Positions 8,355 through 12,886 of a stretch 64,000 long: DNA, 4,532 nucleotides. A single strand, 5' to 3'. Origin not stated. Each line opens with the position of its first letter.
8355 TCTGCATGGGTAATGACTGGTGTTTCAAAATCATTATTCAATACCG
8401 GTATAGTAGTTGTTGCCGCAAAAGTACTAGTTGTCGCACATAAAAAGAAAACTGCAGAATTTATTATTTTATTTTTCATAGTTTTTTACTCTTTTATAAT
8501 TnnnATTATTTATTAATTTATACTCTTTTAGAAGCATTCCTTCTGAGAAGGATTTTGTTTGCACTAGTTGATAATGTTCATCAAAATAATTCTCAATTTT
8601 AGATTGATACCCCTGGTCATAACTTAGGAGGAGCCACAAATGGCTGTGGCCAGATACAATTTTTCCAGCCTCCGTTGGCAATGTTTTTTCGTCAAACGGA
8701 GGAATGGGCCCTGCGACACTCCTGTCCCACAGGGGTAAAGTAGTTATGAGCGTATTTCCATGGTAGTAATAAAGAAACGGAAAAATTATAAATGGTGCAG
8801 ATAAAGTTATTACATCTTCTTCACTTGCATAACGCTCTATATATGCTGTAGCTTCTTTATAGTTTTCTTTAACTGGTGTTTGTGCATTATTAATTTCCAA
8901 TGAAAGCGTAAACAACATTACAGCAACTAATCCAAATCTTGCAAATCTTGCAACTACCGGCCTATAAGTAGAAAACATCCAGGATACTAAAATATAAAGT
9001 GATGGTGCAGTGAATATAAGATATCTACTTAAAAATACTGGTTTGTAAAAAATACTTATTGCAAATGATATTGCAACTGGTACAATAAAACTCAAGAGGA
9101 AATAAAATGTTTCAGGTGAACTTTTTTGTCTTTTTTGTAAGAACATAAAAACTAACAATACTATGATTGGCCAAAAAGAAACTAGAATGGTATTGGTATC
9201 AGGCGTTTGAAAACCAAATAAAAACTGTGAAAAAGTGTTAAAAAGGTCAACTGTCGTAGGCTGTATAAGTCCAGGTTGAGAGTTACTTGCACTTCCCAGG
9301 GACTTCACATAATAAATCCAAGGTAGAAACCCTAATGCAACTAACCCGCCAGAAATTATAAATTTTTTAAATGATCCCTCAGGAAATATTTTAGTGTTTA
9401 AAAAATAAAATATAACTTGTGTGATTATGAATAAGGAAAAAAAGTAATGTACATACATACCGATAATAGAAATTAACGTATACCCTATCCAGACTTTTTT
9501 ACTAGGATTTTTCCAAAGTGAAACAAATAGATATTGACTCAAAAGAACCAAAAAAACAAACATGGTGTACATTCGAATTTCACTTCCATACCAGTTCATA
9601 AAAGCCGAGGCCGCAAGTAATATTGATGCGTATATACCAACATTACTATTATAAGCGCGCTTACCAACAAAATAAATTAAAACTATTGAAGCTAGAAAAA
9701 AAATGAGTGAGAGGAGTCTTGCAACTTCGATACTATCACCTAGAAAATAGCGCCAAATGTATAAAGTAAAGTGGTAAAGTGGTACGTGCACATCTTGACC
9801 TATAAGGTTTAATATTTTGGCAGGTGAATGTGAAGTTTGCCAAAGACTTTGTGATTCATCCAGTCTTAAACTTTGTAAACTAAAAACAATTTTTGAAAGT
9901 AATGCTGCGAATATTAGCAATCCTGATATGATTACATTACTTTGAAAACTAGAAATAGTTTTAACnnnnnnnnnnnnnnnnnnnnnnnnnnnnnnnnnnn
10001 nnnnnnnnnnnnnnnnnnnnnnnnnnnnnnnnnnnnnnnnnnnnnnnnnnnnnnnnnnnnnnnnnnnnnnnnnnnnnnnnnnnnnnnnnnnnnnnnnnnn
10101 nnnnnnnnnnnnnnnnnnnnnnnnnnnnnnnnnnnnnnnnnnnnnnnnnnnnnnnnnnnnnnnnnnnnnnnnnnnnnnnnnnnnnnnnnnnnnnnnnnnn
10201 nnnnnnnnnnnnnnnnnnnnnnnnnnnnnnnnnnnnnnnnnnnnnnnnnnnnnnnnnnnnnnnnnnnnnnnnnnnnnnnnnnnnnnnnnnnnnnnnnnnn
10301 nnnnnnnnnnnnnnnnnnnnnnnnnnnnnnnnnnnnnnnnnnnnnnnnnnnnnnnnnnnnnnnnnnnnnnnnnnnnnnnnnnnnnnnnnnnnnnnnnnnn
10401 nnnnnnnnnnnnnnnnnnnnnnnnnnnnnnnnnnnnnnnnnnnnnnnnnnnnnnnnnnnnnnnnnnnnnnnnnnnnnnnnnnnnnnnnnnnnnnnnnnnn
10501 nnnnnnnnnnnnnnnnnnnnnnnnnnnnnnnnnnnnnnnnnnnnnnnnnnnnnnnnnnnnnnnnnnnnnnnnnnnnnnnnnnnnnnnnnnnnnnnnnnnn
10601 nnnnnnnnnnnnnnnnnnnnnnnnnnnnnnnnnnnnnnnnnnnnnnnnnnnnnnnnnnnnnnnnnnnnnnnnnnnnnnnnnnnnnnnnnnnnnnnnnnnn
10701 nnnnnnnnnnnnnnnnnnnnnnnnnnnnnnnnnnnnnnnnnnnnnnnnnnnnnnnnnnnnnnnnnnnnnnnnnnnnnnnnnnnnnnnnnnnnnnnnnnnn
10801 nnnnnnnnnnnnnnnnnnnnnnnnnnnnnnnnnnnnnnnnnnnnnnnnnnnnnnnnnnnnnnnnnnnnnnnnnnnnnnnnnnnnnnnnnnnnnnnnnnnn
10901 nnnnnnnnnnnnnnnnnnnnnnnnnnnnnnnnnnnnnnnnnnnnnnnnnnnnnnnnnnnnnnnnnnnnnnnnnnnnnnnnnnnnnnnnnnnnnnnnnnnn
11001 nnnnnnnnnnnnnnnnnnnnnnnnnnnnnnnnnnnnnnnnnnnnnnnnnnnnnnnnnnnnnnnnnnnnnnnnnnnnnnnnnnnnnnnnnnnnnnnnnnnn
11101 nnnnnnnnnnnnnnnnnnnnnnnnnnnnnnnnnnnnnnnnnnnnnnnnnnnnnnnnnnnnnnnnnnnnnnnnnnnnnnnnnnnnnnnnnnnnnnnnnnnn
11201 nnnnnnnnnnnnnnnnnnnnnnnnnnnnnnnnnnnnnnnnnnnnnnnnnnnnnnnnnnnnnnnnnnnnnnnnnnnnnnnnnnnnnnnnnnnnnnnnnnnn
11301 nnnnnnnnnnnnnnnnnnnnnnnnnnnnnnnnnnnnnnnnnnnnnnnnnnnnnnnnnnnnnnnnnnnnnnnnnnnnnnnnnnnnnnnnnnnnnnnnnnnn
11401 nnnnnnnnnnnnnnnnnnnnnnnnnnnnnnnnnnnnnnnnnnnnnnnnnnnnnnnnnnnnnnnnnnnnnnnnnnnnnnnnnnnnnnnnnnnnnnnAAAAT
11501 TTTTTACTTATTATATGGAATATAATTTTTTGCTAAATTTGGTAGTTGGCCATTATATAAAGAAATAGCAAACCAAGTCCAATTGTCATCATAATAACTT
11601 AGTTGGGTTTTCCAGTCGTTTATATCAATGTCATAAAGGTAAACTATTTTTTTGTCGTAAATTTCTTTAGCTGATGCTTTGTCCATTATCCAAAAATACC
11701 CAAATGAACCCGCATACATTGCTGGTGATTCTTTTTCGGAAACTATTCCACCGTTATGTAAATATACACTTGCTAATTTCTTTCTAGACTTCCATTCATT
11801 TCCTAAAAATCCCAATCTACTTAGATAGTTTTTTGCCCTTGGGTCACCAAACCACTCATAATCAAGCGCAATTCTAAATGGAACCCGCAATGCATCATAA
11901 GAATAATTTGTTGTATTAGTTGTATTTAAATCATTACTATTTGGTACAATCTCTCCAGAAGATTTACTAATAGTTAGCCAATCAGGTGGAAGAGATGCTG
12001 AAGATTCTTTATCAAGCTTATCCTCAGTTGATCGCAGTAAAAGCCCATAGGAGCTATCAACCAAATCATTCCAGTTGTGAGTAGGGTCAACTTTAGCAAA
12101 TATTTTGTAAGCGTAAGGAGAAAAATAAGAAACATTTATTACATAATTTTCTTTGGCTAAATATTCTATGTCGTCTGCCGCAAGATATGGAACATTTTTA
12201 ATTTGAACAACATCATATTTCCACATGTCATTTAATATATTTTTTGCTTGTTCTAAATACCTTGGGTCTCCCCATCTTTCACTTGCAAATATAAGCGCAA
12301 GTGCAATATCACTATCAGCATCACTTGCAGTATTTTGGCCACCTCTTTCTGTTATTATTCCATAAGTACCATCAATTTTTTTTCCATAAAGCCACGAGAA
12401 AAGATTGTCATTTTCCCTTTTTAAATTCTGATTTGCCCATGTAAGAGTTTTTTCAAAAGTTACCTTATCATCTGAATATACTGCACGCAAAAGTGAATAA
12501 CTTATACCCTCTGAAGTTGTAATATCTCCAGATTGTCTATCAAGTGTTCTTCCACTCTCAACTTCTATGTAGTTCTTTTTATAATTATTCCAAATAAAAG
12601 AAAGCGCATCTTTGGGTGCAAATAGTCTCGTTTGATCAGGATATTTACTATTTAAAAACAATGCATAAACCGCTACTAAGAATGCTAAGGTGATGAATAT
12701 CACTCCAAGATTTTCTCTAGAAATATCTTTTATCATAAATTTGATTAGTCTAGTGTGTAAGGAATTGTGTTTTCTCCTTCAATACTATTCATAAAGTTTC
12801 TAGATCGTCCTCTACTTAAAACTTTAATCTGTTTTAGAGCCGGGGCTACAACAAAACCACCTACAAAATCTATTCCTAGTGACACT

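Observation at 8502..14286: A BcsA-like processive synthase is fused to a GT-C domain within a GtrA/GtrB/GH8 operon: a possible synthase-coupled extracytoplasmic glycan-decoration machine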

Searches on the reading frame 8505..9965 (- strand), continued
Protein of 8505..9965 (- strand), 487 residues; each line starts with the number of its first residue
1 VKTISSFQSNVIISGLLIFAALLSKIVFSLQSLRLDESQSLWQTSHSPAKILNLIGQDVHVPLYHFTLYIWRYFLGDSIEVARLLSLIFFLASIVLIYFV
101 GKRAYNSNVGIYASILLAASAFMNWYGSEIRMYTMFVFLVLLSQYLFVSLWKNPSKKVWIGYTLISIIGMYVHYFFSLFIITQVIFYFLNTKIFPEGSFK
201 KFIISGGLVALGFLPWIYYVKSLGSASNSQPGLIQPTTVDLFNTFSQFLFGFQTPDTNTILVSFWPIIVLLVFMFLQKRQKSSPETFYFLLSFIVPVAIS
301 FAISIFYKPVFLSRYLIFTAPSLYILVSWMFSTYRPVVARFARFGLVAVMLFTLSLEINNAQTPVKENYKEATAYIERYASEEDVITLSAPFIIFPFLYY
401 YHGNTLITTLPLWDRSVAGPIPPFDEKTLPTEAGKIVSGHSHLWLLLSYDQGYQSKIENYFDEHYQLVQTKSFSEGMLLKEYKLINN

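Call 61: fold_search(model_id=the predicted structure, library=pdb)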
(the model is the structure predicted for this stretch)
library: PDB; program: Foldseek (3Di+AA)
matches with E <= 10: 648; with E <= 0.001: 25
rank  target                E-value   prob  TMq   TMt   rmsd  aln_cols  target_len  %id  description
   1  7oci_F                2.2e-07  1.00  0.58  0.46  10.7       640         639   12  Cryo-EM structure of yeast Ost6p containing oligosaccharyltransferase complex (released 2022-02-16)
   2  5ezm                  4.9e-07  1.00  0.57  0.53   7.0       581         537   10  Crystal Structure of ArnT from Cupriavidus metallidurans in the apo state (released 2016-02-17)
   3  5f15                  7.2e-07  1.00  0.61  0.56   6.8       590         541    9  Crystal Structure of ArnT from Cupriavidus metallidurans bound to Undecaprenyl phosphate (released 2016-02-17)
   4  8agb_A                1.4e-06  1.00  0.58  0.46  11.7       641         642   12  Structure of yeast oligosaccharylransferase complex with lipid-linked oligosaccharide bound (released 2022-12-07)
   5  8age_A                1.4e-06  1.00  0.59  0.46   9.0       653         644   11  Structure of yeast oligosaccharylransferase complex with acceptor peptide bound (released 2022-12-07)
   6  6ezn_F                1.6e-06  1.00  0.56  0.44  12.3       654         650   11  Cryo-EM structure of the yeast oligosaccharyltransferase (OST) complex (released 2018-01-17)
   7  8pn9_A                2.3e-06  1.00  0.55  0.43  10.0       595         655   15  Structure of human oligosaccharyltransferase OST-A complex bound to NGI-1 (released 2024-05-08)
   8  6s7t_A                2.7e-06  1.00  0.55  0.40   8.8       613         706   12  Cryo-EM structure of human oligosaccharyltransferase complex OST-B (released 2019-12-18)
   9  6c26_A                2.8e-06  1.00  0.56  0.44  12.3       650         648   12  The Cryo-EM structure of a eukaryotic oligosaccharyl transferase complex (released 2018-01-31)
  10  6ftg_5                4.7e-06  1.00  0.48  0.39  16.3       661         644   14  Subtomogram average of OST-containing ribosome-translocon complexes from canine rough microsomal membranes (released 2018-03-21)
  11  9n9j_I                5.1e-06  1.00  0.54  0.40   8.5       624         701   14  Structure of a GRP94 folding intermediate engaged with a CCDC134- and FKBP11-bound secretory translocon (released 2025-11-19)
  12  8agc_A                7.2e-06  1.00  0.56  0.42  12.1       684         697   12  Structure of yeast oligosaccharylransferase complex with lipid-linked oligosaccharide and non-acceptor peptide bound (released 2022-12-07)
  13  9s6u_A                7.2e-06  1.00  0.56  0.51   7.9       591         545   12  Ternary cryo-EM structure of human ALG9 with Dol25-PP-GlcNAc2Man8, Dol25-P-Man and Fab (released 2026-03-18)
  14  8b6l_I                7.5e-06  1.00  0.51  0.39   8.8       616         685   14  Subtomogram average of the human Sec61-TRAP-OSTA-translocon (released 2022-12-07)
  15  6w98_A                1.2e-05  1.00  0.57  0.25   8.0       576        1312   12  Single-Particle Cryo-EM Structure of Arabinofuranosyltransferase AftD from Mycobacteria (released 2020-05-13)
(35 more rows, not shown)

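Call 64: search_protein_families(library=pfam, proteins=[L016:5425-6576:-, L060:5754-6917:+, L077:4095-5399:+, L077:4021-4602:+], max_evalue=0.001)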
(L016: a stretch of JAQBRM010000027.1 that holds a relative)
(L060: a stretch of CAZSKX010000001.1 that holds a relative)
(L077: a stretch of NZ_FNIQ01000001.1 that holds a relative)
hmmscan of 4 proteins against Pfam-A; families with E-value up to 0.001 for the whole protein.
L016:5425-6576:- (384 aa): 4 families
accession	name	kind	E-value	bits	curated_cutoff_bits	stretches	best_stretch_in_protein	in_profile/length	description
PF00535.33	Glycos_transf_2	-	2.7e-26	92.9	23.3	1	14-172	1-164/168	Glycosyl transferase family 2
PF04138.20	GtrA_DPMS_TM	-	3.8e-25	88.8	26.1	1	247-364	1-116/117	GtrA/DPMS, transmembrane domain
PF10111.15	Glyco_tranf_2_2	-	3.7e-05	23.8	27.3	1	15-113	2-100/276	Glycosyltransferase like family 2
PF13641.12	Glyco_tranf_2_3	-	0.00077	20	27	0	13-193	3-175/230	Glycosyltransferase like family 2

L060:5754-6917:+ (388 aa): 4 families
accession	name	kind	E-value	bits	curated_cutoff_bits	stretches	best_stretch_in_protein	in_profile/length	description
PF00535.33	Glycos_transf_2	-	1.4e-30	106.9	23.3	1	20-181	1-165/168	Glycosyl transferase family 2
PF04138.20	GtrA_DPMS_TM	-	9.5e-20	71.4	26.1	1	255-372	1-117/117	GtrA/DPMS, transmembrane domain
PF10111.15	Glyco_tranf_2_2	-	9.9e-07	29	27.3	1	32-116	15-95/276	Glycosyltransferase like family 2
PF13641.12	Glyco_tranf_2_3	-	5.4e-05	23.8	27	1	20-135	4-120/230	Glycosyltransferase like family 2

L077:4095-5399:+ (435 aa): 2 families
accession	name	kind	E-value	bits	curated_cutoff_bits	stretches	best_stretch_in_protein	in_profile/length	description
PF00535.33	Glycos_transf_2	-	1e-22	81.3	23.3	1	202-334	2-130/168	Glycosyl transferase family 2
PF13641.12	Glyco_tranf_2_3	-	2.2e-07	31.6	27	1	198-421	1-202/230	Glycosyltransferase like family 2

L077:4021-4602:+ (194 aa): 1 family
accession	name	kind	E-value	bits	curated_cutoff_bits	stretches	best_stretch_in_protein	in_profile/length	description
PF04138.20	GtrA_DPMS_TM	-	2.4e-16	60.4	26.1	1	41-161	1-117/117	GtrA/DPMS, transmembrane domain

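Call 68: search_solved_structures(query=A2, max_evalue=1, show_alignments=2)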
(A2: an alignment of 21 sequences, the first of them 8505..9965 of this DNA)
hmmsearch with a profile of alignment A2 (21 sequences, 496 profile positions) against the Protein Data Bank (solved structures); distinct sequences matched with E-value up to 1: 0.

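Call 69: search_protein_families(library=ncbifam, alignment_id=A2, max_evalue=0.01)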
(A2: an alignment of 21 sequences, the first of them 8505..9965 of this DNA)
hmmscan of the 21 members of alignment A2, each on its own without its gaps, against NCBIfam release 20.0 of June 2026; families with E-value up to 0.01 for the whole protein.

A. member 1, window:8505-9965:- (487 aa): 2 families
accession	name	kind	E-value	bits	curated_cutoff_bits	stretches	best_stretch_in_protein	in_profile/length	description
NF052499.1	MnslTaseMT1671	equivalog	6.6e-09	34.7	900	1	18-333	34-349/523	mannosyltransferase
NF047440.1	LA3751_2_3_fam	subfamily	0.004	16.1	200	1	80-397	99-422/460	LA_3751/LA_3752 family putative glycosyltransferase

B. families by the number of members that match (of 21 scanned): 5 families
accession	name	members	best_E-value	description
NF052499.1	MnslTaseMT1671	21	4.7e-18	mannosyltransferase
NF047440.1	LA3751_2_3_fam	6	7.3e-08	LA_3751/LA_3752 family putative glycosyltransferase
TIGR04154.1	archaeo_STT3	2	0.001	oligosaccharyl transferase, archaeosortase A system-associated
TIGR03663.1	TIGR03663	1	0.0003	flippase activity-associated protein Agl23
NF010992.0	PRK14416.1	1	0.0022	membrane protein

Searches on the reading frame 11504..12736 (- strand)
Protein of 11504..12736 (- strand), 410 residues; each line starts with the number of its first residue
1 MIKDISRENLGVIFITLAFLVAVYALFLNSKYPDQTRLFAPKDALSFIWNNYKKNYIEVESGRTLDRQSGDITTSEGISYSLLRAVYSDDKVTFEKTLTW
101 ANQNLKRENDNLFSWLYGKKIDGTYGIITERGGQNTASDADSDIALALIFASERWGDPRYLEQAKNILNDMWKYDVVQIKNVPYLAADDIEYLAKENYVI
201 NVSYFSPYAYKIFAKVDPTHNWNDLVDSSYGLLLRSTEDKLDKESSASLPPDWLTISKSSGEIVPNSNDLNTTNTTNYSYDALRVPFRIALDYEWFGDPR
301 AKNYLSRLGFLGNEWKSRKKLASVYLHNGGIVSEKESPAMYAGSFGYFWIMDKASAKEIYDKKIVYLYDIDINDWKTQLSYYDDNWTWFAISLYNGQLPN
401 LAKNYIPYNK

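Call 3: search_protein_families(library=pfam, proteins=[window:11504-12736:-], max_evalue=0.01)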
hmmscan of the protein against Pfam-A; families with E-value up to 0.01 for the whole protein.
window:11504-12736:- (410 aa): 1 family
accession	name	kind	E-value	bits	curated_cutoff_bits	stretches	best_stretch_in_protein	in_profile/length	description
PF01270.23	Glyco_hydro_8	-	1.6e-39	136.3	24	1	39-307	17-266/341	Glycosyl hydrolases family 8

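Call 9: search_protein_families(library=ncbifam, proteins=[window:11504-12736:-], max_evalue=0.001)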
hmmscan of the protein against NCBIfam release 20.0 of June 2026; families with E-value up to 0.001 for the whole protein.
window:11504-12736:- (410 aa): 1 family
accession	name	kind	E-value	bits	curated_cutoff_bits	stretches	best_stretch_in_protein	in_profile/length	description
NF008305.0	PRK11097.1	equivalog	1e-35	123.3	299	1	48-396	28-356/378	cellulose synthase complex periplasmic endoglucanase BcsZ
